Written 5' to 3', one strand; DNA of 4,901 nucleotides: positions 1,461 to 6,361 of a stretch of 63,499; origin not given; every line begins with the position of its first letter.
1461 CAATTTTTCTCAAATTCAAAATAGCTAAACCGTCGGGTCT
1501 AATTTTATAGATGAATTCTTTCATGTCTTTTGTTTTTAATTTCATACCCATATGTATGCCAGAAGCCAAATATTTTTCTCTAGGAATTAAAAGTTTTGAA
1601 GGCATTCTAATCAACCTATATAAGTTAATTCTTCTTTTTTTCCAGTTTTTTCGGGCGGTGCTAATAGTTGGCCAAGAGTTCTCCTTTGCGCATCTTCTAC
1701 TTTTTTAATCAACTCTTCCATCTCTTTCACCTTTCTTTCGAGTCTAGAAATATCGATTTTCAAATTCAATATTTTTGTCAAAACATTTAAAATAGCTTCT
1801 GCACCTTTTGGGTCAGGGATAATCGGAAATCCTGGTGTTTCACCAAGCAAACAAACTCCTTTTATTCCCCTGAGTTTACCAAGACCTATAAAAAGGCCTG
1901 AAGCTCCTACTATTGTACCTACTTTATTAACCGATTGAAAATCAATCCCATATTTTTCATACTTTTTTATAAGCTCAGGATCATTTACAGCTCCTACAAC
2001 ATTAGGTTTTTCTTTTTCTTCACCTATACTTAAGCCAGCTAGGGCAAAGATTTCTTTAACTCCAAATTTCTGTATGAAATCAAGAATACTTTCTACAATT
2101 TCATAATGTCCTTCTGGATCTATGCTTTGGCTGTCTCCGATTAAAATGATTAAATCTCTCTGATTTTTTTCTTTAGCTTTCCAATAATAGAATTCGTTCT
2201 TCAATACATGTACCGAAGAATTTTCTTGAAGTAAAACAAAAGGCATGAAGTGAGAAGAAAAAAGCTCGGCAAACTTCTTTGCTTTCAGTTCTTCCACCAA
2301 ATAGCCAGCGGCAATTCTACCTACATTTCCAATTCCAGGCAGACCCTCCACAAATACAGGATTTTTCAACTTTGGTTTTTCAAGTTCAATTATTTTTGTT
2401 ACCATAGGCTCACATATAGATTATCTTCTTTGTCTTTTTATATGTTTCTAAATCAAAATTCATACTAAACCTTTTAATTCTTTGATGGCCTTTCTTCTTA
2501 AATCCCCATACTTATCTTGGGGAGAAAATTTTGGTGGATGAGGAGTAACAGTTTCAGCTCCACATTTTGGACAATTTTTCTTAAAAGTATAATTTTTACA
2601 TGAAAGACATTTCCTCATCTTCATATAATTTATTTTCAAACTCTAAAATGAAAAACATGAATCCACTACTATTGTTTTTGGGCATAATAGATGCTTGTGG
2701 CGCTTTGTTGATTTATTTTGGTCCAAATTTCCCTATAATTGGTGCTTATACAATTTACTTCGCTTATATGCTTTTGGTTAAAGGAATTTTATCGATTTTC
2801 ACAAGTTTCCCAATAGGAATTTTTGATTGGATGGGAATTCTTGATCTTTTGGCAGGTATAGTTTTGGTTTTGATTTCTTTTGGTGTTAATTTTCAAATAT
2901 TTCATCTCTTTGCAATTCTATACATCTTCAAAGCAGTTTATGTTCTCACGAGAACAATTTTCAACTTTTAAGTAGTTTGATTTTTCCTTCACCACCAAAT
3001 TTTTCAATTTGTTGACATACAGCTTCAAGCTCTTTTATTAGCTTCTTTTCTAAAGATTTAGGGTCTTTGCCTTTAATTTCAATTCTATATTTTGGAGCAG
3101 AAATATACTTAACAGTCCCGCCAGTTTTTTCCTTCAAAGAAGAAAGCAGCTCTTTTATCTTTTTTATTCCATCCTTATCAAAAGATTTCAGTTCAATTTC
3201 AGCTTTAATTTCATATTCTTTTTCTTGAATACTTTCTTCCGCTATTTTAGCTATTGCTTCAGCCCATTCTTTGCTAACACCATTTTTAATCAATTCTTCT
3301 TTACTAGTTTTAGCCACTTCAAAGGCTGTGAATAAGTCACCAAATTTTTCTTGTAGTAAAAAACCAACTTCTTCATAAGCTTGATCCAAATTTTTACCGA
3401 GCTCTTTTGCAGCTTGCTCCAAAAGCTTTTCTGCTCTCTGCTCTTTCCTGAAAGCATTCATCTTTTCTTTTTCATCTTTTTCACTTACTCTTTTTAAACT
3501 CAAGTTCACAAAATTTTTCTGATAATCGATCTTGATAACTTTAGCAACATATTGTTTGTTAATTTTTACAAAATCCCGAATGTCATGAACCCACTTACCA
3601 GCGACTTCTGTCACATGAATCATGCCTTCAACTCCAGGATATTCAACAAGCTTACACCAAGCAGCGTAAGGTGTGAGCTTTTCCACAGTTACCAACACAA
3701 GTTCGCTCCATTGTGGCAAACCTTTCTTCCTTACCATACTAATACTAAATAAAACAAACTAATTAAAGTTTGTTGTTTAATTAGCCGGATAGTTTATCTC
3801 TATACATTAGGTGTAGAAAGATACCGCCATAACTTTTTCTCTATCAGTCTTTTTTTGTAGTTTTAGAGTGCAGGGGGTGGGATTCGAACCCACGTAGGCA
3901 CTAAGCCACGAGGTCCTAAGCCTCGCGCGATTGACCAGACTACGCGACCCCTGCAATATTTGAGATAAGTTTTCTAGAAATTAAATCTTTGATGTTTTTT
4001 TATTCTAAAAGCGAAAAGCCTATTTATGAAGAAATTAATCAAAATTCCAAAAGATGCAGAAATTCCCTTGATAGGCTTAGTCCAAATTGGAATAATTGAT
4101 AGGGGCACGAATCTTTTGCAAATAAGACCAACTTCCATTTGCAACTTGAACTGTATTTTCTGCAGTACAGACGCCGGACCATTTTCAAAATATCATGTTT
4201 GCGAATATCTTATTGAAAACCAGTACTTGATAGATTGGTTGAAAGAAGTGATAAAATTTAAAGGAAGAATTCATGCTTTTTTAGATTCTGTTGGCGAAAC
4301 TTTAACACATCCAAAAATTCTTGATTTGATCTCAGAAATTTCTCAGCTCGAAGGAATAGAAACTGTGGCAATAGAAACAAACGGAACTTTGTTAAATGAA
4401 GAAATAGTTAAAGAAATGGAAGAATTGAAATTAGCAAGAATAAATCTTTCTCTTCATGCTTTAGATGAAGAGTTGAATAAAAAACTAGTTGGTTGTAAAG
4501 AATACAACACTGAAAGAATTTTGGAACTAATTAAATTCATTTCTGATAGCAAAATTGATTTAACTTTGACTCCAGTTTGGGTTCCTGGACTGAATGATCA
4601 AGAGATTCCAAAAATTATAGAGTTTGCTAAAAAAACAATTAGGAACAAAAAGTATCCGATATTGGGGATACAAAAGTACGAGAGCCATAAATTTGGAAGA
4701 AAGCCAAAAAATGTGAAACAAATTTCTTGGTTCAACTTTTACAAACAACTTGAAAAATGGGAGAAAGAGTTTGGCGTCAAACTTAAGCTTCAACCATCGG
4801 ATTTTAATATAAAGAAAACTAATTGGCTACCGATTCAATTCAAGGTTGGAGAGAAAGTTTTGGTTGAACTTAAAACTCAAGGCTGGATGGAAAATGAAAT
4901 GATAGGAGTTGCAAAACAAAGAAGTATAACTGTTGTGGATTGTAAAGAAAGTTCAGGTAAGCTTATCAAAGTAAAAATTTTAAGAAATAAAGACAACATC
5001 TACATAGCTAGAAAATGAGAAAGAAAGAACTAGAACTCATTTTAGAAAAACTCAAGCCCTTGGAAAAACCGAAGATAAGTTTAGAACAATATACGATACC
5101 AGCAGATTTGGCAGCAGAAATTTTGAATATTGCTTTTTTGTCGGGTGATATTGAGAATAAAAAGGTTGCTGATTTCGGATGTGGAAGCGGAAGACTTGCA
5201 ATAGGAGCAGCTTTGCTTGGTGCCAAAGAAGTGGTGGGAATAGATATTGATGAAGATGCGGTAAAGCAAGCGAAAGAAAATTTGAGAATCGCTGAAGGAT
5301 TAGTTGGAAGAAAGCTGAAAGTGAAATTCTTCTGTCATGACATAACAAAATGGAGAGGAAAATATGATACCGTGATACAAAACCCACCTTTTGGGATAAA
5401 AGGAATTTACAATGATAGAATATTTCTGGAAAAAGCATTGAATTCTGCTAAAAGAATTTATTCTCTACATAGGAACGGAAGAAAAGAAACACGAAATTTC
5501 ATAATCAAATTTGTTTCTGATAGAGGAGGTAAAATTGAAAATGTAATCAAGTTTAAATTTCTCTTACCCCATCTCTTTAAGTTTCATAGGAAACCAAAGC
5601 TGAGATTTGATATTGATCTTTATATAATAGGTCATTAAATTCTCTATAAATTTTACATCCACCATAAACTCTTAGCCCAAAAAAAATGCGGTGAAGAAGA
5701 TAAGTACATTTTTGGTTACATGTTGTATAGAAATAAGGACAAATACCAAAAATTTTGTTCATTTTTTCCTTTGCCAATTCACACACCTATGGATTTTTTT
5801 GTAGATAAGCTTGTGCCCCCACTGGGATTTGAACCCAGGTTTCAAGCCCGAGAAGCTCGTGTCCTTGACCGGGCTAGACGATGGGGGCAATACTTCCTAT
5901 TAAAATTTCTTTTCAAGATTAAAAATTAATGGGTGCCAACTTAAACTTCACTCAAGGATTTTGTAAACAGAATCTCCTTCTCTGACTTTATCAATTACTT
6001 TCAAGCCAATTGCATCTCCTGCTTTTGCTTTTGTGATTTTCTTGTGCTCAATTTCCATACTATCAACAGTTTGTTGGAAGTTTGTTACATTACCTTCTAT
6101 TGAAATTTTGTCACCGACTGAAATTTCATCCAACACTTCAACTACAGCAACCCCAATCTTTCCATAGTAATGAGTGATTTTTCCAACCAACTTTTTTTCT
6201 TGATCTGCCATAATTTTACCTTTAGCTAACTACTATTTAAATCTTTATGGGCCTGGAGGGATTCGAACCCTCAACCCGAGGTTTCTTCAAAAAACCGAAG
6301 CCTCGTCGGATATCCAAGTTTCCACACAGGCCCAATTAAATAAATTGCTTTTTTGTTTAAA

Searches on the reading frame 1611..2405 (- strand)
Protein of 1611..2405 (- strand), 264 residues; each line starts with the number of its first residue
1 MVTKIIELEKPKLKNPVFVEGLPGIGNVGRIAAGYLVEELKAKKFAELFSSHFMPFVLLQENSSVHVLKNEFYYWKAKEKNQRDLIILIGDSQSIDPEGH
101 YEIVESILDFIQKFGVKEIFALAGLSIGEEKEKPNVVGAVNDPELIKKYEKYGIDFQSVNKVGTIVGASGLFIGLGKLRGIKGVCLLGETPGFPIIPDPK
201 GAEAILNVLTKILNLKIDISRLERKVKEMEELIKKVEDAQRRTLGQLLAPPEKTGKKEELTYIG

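Call 72: find_encoding_contigs(protein=window:1611-2405:-, flank=10000, max_places=4)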
Protein window:1611-2405:- (264 aa): 15 contigs read that carry it; 4 places shown.
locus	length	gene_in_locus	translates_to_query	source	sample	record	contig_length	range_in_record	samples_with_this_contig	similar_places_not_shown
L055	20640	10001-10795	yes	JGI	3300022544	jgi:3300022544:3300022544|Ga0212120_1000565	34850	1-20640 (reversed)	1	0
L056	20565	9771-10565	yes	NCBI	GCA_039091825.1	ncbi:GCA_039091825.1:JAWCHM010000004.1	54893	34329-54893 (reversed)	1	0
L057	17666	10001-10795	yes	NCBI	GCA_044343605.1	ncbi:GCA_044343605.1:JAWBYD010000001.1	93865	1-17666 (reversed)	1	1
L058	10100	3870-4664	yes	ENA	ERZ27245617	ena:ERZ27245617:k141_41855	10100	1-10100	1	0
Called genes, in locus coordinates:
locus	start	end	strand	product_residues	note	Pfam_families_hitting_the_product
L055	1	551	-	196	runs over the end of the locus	PF08123:DOT1, PF02353:CMAS (weak), PF13649:Methyltransf_25 (weak)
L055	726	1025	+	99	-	PF05239:PRC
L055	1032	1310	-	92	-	PF01037:AsnC_trans_reg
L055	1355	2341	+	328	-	PF00152:tRNA-synt_2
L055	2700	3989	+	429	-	PF01336:tRNA_anti-codon, PF00152:tRNA-synt_2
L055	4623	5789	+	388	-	PF00091:Tubulin, PF12327:FtsZ_C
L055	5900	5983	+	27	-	-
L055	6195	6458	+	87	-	PF16325:Peptidase_U32_C (weak)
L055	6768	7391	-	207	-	PF01170:UPF0020, PF11599:AviRa (weak), PF13489:Methyltransf_23 (weak), PF05175:MTS, PF03602:Cons_hypoth95 (weak), PF06325:PrmA, PF13847:Methyltransf_31, PF13649:Methyltransf_25, +2 more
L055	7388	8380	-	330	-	PF04055:Radical_SAM, PF19238:Radical_SAM_2 (weak)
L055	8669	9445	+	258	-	PF00575:S1 (weak), PF07541:EIF_2_alpha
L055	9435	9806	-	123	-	-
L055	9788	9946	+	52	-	PF04135:Nop10p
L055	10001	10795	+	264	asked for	PF09754:PAC2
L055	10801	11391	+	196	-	PF00318:Ribosomal_S2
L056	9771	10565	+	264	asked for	PF09754:PAC2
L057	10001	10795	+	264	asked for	PF09754:PAC2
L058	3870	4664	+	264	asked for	PF09754:PAC2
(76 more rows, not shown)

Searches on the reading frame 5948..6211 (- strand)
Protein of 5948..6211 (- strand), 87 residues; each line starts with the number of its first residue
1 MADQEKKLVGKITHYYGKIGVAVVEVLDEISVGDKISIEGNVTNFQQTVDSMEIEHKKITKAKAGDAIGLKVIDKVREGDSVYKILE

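Call 8: search_protein_families(library=pfam, proteins=[window:5948-6211:-])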
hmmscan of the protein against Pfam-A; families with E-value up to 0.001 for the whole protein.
window:5948-6211:- (87 aa): 2 families
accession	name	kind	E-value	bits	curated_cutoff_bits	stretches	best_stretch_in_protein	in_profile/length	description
PF16325.11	Peptidase_U32_C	-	6.2e-05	23.5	28.2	1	6-79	3-79/83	Peptidase family U32 C-terminal domain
PF03144.31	GTP_EFTU_D2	-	8.3e-05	23.4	30.3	1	30-72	13-58/73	Elongation factor Tu domain 2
